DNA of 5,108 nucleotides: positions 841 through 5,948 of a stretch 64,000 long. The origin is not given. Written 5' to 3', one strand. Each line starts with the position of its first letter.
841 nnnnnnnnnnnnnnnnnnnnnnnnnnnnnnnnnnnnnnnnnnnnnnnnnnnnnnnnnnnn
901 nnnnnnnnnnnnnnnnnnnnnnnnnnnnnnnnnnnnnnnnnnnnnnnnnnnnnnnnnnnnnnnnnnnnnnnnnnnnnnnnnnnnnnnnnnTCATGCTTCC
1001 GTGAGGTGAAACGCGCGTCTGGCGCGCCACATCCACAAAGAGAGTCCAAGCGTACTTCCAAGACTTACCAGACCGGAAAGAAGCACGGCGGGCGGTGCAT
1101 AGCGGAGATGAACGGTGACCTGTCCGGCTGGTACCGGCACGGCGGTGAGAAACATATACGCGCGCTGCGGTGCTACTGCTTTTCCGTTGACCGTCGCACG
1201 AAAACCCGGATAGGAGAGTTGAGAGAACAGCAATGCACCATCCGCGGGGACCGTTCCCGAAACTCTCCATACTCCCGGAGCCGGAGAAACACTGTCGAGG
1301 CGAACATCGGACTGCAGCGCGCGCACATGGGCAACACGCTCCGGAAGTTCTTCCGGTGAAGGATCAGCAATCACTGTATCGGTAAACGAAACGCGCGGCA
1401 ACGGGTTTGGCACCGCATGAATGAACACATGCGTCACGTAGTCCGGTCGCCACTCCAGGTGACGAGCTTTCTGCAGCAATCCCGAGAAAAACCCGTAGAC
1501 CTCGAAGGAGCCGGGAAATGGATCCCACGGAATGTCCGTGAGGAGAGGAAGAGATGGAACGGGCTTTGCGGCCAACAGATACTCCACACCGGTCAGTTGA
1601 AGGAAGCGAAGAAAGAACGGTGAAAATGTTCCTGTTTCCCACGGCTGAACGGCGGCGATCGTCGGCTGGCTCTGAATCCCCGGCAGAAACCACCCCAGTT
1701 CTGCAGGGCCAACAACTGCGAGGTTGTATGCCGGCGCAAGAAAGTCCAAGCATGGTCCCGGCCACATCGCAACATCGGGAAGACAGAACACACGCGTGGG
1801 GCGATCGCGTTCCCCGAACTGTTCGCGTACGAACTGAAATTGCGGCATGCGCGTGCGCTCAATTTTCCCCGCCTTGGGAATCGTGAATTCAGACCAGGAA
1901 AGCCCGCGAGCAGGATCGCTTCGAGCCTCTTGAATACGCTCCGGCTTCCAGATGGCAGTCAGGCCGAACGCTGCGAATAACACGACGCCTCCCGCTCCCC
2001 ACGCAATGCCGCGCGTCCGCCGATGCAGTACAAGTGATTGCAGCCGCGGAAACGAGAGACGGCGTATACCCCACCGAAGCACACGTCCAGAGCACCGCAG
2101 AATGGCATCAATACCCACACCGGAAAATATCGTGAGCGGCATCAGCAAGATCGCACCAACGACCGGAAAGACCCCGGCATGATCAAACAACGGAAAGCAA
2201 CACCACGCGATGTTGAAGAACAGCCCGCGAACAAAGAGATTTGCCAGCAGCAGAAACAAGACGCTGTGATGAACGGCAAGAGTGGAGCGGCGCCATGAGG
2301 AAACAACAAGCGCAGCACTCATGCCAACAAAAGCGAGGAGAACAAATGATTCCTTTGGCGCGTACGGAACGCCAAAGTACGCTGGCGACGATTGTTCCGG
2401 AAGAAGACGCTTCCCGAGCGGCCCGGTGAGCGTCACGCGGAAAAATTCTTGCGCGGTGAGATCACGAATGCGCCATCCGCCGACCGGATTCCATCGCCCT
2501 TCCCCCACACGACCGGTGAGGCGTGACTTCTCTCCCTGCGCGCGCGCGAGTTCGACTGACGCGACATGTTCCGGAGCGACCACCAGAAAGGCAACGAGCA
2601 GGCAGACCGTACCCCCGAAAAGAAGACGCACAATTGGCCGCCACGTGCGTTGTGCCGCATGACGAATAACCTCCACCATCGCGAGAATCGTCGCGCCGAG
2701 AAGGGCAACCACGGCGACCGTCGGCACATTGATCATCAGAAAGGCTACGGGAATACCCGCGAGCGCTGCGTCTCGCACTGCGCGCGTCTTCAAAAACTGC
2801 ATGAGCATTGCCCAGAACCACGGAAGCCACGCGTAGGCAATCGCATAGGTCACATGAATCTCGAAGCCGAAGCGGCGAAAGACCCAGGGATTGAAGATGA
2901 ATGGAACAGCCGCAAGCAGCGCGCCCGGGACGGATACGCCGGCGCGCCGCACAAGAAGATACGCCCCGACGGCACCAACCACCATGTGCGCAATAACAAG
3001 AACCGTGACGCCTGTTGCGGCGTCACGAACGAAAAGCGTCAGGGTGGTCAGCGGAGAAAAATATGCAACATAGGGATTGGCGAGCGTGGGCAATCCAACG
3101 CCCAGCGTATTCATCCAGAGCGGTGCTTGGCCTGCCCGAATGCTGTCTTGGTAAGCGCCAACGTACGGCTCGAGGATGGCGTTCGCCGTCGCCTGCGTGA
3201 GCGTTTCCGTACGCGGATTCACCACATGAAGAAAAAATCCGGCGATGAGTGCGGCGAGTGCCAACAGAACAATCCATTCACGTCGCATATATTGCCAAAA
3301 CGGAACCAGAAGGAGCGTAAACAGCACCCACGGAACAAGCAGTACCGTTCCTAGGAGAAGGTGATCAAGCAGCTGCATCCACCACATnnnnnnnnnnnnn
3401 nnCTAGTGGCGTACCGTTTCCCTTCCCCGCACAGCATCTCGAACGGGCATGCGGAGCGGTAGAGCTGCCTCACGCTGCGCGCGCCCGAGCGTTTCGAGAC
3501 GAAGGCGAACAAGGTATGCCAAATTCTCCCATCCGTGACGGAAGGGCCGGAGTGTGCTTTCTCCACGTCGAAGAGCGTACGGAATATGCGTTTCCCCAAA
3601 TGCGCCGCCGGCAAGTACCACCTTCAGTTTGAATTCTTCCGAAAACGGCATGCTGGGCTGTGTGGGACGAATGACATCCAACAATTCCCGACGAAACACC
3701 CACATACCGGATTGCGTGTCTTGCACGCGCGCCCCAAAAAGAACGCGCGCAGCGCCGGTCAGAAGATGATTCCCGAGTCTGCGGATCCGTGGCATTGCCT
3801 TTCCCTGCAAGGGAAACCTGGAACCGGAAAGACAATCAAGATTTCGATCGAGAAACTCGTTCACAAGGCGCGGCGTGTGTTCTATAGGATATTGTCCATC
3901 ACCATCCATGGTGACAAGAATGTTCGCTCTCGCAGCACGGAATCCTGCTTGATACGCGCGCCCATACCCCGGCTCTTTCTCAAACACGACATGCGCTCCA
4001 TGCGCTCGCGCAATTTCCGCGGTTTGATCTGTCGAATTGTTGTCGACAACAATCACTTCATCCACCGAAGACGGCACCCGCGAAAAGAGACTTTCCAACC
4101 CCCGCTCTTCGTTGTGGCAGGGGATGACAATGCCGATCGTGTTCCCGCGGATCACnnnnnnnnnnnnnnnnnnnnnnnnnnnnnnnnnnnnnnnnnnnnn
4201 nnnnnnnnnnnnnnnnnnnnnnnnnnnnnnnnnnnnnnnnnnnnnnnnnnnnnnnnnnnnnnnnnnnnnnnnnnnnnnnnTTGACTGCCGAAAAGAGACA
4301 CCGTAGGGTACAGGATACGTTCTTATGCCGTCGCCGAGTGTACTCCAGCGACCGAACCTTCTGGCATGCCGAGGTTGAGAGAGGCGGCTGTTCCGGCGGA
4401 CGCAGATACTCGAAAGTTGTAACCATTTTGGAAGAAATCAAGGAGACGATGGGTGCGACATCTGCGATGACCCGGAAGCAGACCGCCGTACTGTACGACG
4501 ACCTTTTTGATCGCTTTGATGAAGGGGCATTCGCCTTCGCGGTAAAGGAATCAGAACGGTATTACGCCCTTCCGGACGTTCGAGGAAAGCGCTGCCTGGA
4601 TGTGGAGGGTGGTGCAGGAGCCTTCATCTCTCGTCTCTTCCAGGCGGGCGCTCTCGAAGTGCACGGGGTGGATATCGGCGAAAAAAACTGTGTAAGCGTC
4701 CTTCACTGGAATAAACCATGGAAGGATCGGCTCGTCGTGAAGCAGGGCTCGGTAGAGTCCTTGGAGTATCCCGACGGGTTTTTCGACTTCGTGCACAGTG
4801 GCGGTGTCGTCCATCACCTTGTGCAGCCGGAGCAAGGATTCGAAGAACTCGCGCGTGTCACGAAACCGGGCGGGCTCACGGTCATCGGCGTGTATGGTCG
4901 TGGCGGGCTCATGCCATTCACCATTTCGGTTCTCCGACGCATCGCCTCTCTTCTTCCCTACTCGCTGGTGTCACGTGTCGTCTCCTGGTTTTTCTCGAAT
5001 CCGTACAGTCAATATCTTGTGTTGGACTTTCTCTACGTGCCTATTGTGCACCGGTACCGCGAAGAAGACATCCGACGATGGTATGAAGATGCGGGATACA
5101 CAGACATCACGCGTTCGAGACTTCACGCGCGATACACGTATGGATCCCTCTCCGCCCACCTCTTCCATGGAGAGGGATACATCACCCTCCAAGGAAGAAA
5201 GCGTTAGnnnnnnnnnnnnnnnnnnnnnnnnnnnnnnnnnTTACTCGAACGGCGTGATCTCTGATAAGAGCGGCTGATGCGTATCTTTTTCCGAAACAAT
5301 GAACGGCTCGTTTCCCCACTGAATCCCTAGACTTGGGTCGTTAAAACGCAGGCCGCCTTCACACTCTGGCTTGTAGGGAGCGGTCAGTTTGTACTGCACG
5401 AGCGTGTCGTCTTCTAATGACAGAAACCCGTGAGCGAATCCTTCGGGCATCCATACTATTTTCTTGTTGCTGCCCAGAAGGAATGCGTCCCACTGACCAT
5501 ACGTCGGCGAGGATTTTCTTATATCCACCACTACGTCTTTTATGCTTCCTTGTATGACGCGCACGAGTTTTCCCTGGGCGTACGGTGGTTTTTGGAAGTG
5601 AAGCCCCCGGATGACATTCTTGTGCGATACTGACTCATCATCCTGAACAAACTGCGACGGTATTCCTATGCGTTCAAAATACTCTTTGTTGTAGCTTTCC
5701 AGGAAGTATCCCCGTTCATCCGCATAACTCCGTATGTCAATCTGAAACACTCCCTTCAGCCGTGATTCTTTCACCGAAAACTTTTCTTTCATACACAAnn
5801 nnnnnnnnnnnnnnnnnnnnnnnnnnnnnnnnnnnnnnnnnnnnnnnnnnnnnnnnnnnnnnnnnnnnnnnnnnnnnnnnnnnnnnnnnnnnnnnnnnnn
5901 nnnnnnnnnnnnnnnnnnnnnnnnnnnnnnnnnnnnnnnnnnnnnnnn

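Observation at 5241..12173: Lower-GC deoxysugar cassette for a branched 2,6-dideoxy (mycarose/noviose-like) sugar next to a NodU-type carbamoyltransferase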

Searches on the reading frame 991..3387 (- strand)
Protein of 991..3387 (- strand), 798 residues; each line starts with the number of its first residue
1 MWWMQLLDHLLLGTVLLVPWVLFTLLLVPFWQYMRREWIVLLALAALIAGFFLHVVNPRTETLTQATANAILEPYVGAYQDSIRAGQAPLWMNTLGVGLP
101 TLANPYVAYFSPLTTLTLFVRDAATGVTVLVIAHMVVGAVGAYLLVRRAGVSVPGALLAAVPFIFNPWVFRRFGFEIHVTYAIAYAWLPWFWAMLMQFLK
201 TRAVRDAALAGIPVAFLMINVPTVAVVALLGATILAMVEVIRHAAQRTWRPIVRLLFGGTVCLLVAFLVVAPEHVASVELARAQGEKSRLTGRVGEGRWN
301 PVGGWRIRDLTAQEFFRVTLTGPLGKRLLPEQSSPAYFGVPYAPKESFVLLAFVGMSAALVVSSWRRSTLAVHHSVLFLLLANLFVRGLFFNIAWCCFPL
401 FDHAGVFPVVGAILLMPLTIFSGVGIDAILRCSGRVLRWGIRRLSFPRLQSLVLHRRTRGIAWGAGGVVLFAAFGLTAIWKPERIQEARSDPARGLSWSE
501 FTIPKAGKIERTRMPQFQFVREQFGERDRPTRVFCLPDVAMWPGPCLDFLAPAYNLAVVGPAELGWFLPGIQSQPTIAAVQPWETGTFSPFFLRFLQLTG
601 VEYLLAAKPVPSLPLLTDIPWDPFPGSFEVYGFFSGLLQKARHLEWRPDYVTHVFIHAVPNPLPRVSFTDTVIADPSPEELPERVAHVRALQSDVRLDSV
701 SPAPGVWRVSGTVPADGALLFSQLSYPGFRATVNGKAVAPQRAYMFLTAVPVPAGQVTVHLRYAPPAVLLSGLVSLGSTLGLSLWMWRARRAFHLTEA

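Call 4: search_protein_families(library=pfam, proteins=[window:991-3387:-], max_evalue=0.001)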
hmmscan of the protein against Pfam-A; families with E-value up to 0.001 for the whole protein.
window:991-3387:- (798 aa): 1 family
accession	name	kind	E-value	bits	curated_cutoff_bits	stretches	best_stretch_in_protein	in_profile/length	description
PF09586.16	YfhO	-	1.2e-06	27.7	28.5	1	711-775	768-835/835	Bacterial membrane protein YfhO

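Call 5: search_protein_families(library=ncbifam, proteins=[window:991-3387:-], max_evalue=0.001)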
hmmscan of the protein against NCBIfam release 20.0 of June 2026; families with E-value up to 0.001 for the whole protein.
window:991-3387:- (798 aa): 0 families

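Call 29: find_encoding_contigs(protein=window:991-3387:-, flank=10000, max_places=3)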
Protein window:991-3387:- (798 aa): 2 contigs read that carry it; 1 place shown.
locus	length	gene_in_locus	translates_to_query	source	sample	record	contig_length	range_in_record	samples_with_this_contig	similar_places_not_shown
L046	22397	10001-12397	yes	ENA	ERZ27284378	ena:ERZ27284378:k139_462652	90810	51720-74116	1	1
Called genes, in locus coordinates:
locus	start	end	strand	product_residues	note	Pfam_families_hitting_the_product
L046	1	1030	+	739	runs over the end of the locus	PF13231:PMT_2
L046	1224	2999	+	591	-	PF02543:Carbam_trans_N, PF00814:TsaD (faint), PF22521:HypF_C_2, PF16861:Carbam_trans_C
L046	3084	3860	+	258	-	PF00535:Glycos_transf_2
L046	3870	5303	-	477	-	PF03559:Hexose_dehydrat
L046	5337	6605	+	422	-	PF08421:Methyltransf_13, PF13489:Methyltransf_23, PF08241:Methyltransf_11, PF08242:Methyltransf_12, PF13649:Methyltransf_25 (weak), PF08484:Methyltransf_14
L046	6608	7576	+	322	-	PF01408:GFO_IDH_MocA, PF22725:GFO_IDH_MocA_C3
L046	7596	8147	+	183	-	PF00908:dTDP_sugar_isom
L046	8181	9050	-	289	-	PF13489:Methyltransf_23, PF13847:Methyltransf_31, PF08241:Methyltransf_11, PF08242:Methyltransf_12, PF13649:Methyltransf_25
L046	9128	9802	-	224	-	-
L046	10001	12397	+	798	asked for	PF09586:YfhO (weak)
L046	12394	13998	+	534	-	-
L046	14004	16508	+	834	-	-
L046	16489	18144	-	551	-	-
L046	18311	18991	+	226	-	-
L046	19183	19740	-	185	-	PF20221:DUF6580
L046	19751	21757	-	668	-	PF14478:DUF4430 (weak)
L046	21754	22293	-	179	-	PF14478:DUF4430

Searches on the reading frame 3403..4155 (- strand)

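Call 4: search_protein_families(library=pfam, proteins=[window:3403-4155:-], max_evalue=0.001)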
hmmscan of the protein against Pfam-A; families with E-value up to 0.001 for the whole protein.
window:3403-4155:- (250 aa): 1 family
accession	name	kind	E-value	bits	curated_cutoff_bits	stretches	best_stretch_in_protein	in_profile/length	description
PF00535.33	Glycos_transf_2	-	2.3e-25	89.9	23.3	1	9-161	2-166/168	Glycosyl transferase family 2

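Call 5: search_protein_families(library=ncbifam, proteins=[window:3403-4155:-], max_evalue=0.001)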
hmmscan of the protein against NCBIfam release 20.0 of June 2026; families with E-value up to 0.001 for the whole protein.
window:3403-4155:- (250 aa): 14 families
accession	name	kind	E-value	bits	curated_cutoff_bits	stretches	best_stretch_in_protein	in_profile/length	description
NF041391.1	DPhHxTase_Halo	equivalog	9.9e-39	132.5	375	1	15-218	5-208/213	dolichyl-phosphate hexose transferase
TIGR04182.1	glyco_TIGR04182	equivalog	1.7e-26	93.3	325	1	7-217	2-216/293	S-layer glycoprotein N-glycosyltransferase AglJ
NF058614.1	PPMAGASynPpgS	equivalog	7.6e-20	71.3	370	1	9-175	4-178/226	polyprenyl-phospho-N-acetylgalactosaminyl synthase PpgS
TIGR04283.1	glyco_like_mftF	equivalog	1.1e-13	51.3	182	1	7-117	1-110/221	TIGR04283 family arsenosugar biosynthesis glycosyltransferase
NF010496.0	PRK13915.1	equivalog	1.2e-11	44.2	262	1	4-99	30-136/307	glucosyl-3-phosphoglycerate synthase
NF007986.1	PRK10714.1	equivalog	2.5e-10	39.9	529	1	6-159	7-169/316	undecaprenyl-phosphate 4-deoxy-4-formamido-L-arabinose transferase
TIGR03965.1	mycofact_glyco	equivalog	4.4e-07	29.1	280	1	6-110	75-188/467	mycofactocin biosynthesis glycosyltransferase MftF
TIGR03937.1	PgaC_IcaA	equivalog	6.6e-07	28.6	422.3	1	5-90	45-139/407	poly-beta-1,6-N-acetyl-D-glucosamine synthase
NF047588.1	GlcsyltransPgfSStrep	equivalog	7.6e-07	28.6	500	1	7-163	3-168/308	glycosyltransferase PgfS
NF041865.1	EpsU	equivalog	7.8e-06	25.1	700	1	7-75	41-117/394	exopolysaccharide biosynthesis GT2 family glycosyltransferase EpsU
NF038302.1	EPS_HpsE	equivalog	2e-05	23.7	300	1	8-86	4-96/307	hormogonium polysaccharide biosynthesis glycosyltransferase HpsE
NF007482.0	PRK10073.1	equivalog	0.00024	20.2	423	1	5-107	6-116/334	glycosyltransferase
NF041875.1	EPS_EpsD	equivalog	0.00027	20.4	370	1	27-89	26-92/325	exopolysaccharide biosynthesis glycosyltransferase EpsD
TIGR04195.1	S_glycosyl_SunS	equivalog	0.00076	18.4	350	1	7-56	59-108/421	SunS family peptide S-glycosyltransferase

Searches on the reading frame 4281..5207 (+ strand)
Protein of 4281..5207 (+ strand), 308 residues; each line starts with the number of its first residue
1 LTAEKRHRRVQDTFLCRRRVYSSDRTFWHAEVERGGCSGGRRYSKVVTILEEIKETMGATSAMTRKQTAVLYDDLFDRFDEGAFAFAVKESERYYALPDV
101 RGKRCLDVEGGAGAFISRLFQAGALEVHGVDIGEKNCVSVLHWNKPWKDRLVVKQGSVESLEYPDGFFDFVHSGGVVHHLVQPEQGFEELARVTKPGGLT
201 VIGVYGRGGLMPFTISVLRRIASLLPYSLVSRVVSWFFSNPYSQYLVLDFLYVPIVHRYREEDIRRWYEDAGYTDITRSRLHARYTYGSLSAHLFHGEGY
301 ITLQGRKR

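Call 4: search_protein_families(library=pfam, proteins=[window:4281-5207:+], max_evalue=0.001)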
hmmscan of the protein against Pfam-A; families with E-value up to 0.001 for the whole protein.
window:4281-5207:+ (308 aa): 5 families
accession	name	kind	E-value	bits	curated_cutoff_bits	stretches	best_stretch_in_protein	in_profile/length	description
PF08241.18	Methyltransf_11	-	2.8e-16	60.4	21.2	1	106-202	1-95/95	Methyltransferase domain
PF13489.12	Methyltransf_23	-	3.2e-12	46.9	27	1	97-276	17-162/164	Methyltransferase domain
PF13649.12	Methyltransf_25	-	3.3e-12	47.4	27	1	106-198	2-97/97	Methyltransferase domain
PF13847.12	Methyltransf_31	-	1e-08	35.4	27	1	101-202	3-109/145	Methyltransferase domain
PF08242.18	Methyltransf_12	-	2.2e-08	35.1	30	1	106-199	1-97/98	Methyltransferase domain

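Call 5: search_protein_families(library=ncbifam, proteins=[window:4281-5207:+], max_evalue=0.001)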
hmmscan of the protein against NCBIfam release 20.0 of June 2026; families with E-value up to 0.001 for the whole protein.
window:4281-5207:+ (308 aa): 20 families
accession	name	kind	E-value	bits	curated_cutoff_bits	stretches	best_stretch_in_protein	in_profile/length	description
TIGR01934.1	MenG_MenH_UbiE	subfamily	2.8e-08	33.4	158.35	1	100-276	38-206/223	ubiquinone/menaquinone biosynthesis methyltransferase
NF001241.0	PRK00216.1-2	equivalog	3.7e-08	33.3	327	1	96-235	46-178/231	demethylmenaquinone methyltransferase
NF045667.1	MTase_DVU1556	equivalog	7.9e-08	32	155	1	101-202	22-119/213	DVU_1556 family methyltransferase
TIGR00452.1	TIGR00452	equivalog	1.4e-07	30.7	275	1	96-201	112-218/316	tRNA 5-methoxyuridine(34)/uridine 5-oxyacetic acid(34) synthase CmoB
NF011650.0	PRK15068.1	equivalog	2.4e-07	29.9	209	1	97-202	118-225/324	tRNA 5-methoxyuridine(34)/uridine 5-oxyacetic acid(34) synthase CmoB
TIGR01983.1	UbiG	equivalog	4.1e-07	29.5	102.95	1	98-207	46-156/228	bifunctional 2-polyprenyl-6-hydroxyphenol methylase/3-demethylubiquinol 3-O-methyltransferase UbiG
NF052510.1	methyltran_MpqE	exception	2e-06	27.4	335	1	145-277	94-218/234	methyl-plastoquinone biosynthesis methyltransferase MpqE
NF041537.1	ArsM_AhpD_UU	exception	2e-06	26.9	510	1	101-202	76-180/345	arsenite methyltransferase/AhpD domain selenoprotein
NF047649.1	MTase_UXPK_star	exception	3.4e-06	26.3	460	1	102-201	78-180/283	methyltransferase/UXPK-star double selenoprotein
TIGR02072.1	BioC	equivalog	1.4e-05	25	184.95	1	103-211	36-141/244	malonyl-ACP O-methyltransferase BioC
NF001244.0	PRK00216.1-5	equivalog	2.2e-05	23.9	216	1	101-202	48-153/236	bifunctional demethylmenaquinone methyltransferase/2-methoxy-6-polyprenyl-1,4-benzoquinol methylase UbiE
NF040539.1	AST_met_ArsM_2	exception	2.9e-05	24.1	240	1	102-201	57-162/262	putative arsinothricin biosynthesis methyltransferase ArsM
TIGR02752.1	MenG_heptapren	equivalog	3.1e-05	23.6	419.85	1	101-248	45-189/231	demethylmenaquinone methyltransferase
NF001243.0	PRK00216.1-4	equivalog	0.00011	21.6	235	1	101-294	47-230/237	demethylmenaquinone methyltransferase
NF045882.1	PLipidMtase_Leg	equivalog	0.00012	21.9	390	1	108-198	47-139/207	phospholipid N-methyltransferase PmtA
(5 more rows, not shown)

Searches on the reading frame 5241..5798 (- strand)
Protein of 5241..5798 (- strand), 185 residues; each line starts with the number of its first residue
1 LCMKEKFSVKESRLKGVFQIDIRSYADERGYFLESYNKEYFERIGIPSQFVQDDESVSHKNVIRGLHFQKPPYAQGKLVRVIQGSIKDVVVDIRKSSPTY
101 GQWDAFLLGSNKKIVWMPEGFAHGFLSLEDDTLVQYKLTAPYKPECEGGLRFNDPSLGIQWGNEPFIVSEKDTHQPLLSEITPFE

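Call 4: search_protein_families(library=pfam, proteins=[window:5241-5798:-], max_evalue=0.001)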
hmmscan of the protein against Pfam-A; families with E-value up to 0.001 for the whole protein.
window:5241-5798:- (185 aa): 1 family
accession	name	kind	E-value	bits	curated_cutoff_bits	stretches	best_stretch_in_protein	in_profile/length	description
PF00908.23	dTDP_sugar_isom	-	5.6e-65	218.6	27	1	12-179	2-167/168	dTDP-4-dehydrorhamnose 3,5-epimerase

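Call 5: search_protein_families(library=ncbifam, proteins=[window:5241-5798:-], max_evalue=0.001)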
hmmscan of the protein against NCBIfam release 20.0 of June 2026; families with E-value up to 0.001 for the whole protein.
window:5241-5798:- (185 aa): 1 family
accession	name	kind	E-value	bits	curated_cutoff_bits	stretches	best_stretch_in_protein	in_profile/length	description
TIGR01221.1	rmlC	equivalog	4.6e-61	205.7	155.75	1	10-180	3-174/176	dTDP-4-dehydrorhamnose 3,5-epimerase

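Call 15: search_solved_structures(query=window:5241-5798:-, max_evalue=0.001, show_alignments=1)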
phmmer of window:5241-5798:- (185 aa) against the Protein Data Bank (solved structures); distinct sequences matched with E-value up to 0.001: 38.
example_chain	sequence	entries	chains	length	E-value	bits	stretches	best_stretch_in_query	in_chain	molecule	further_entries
1ep0_A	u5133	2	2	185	3e-48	167.2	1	10-176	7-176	DTDP-6-DEOXY-D-XYLO-4-HEXULOSE 3,5-EPIMERASE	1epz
9uyw_A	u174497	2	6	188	4.7e-48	166.6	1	9-176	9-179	dTDP-4-dehydrorhamnose 3,5-epimerase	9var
23ef_A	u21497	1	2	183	6.6e-48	166.1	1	11-176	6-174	dTDP-4-dehydrorhamnose 3,5-epimerase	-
23eg_A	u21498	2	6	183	6.6e-48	166.1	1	11-176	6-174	dTDP-4-dehydrorhamnose 3,5-epimerase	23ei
9j9q_A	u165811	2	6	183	7.3e-47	162.7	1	11-176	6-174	dTDP-4-dehydrorhamnose 3,5-epimerase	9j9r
9j9s_A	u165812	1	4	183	3.6e-46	160.4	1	11-176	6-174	dTDP-4-dehydrorhamnose 3,5-epimerase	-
1dzr_A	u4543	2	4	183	8.7e-46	159.2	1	14-180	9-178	DTDP-4-DEHYDRORHAMNOSE 3,5-EPIMERASE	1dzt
9j9u_A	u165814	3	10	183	1.9e-45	158.1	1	11-176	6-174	dTDP-4-dehydrorhamnose 3,5-epimerase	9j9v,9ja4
9j9t_A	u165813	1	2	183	2.5e-45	157.6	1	11-176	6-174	dTDP-4-dehydrorhamnose 3,5-epimerase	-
9kyn_A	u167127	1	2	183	4.8e-45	156.7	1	11-176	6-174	dTDP-4-dehydrorhamnose 3,5-epimerase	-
7pvi_AAA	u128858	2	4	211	2.9e-44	154.2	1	13-174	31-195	dTDP-4-dehydrorhamnose 3,5-epimerase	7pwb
3ryk_A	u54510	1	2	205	4.5e-43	150.3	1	13-181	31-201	dTDP-4-dehydrorhamnose 3,5-epimerase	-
6ndr_A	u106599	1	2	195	4.9e-39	137.1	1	19-179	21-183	dTDP-4-dehydrorhamnose 3,5-epimerase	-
2ixi_A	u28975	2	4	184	5e-38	133.9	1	15-174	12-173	DTDP-4-DEHYDRORHAMNOSE 3,5-EPIMERASE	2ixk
1rtv_A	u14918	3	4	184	6.7e-38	133.4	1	15-174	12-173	dTDP-4-dehydrorhamnose 3,5-epimerase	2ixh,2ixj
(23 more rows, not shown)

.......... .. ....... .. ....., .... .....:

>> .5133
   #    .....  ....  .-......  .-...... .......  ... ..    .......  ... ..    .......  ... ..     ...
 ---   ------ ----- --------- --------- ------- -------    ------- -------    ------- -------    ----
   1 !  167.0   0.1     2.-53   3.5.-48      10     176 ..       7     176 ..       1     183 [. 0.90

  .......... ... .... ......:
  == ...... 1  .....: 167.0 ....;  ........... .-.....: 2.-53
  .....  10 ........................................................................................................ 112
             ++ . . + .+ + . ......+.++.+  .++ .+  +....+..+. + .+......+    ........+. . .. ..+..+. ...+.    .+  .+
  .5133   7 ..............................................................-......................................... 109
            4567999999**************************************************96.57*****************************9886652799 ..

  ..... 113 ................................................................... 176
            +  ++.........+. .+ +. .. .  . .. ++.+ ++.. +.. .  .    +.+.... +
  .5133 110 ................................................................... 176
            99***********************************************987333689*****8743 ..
